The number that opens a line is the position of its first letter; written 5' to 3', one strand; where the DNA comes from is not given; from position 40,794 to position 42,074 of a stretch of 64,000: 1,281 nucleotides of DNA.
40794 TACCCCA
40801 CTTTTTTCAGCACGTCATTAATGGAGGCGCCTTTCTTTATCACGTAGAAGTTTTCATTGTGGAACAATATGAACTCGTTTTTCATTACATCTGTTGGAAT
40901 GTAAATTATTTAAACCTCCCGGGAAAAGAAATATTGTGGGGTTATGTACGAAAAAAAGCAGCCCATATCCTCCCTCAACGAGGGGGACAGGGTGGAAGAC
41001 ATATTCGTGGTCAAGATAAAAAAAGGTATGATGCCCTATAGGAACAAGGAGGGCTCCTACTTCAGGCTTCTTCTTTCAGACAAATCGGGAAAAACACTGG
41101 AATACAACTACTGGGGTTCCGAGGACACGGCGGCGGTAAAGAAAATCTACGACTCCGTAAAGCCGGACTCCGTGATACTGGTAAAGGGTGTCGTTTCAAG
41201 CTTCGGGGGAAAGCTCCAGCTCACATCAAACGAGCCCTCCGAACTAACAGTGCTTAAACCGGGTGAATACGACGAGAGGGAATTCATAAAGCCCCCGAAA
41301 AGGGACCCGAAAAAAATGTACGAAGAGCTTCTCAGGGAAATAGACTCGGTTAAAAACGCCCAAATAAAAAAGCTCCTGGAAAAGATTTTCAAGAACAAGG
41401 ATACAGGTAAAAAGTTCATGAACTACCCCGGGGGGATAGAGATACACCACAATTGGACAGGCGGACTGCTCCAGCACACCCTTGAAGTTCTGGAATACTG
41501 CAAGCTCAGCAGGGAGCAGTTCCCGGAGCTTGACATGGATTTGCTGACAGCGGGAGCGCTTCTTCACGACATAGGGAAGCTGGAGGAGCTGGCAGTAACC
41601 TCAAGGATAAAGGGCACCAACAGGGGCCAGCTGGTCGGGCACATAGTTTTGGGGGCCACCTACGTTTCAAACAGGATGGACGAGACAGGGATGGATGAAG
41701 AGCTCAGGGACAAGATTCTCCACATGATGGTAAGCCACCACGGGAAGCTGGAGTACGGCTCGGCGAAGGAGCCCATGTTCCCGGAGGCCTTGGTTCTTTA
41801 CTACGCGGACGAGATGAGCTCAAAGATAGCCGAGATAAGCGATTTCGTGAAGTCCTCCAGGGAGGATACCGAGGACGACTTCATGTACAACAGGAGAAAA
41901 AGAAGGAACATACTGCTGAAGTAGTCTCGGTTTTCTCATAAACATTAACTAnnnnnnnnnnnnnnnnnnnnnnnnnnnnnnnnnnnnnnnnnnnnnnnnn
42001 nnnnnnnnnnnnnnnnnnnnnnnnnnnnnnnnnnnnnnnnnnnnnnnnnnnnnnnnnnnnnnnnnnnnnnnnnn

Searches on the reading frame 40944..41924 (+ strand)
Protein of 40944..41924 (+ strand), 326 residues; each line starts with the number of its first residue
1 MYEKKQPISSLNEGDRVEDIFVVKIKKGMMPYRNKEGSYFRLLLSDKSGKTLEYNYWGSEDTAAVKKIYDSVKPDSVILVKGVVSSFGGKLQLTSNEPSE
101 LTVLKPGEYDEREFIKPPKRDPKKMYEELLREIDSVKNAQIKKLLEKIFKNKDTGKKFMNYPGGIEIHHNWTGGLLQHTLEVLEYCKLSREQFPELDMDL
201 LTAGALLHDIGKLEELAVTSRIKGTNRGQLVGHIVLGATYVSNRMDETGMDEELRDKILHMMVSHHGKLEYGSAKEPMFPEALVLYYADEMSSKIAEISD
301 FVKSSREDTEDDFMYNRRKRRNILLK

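Call 54: search_protein_families(library=pfam, proteins=[window:40944-41924:+], max_evalue=0.0001)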
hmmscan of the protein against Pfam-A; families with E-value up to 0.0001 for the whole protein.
window:40944-41924:+ (326 aa): 2 families
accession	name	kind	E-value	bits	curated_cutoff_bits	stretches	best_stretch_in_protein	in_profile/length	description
PF01966.28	HD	-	1.4e-15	58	22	1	176-292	2-114/116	HD domain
PF01336.31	tRNA_anti-codon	-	9.4e-05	22.7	27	0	34-95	12-69/75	OB-fold nucleic acid binding domain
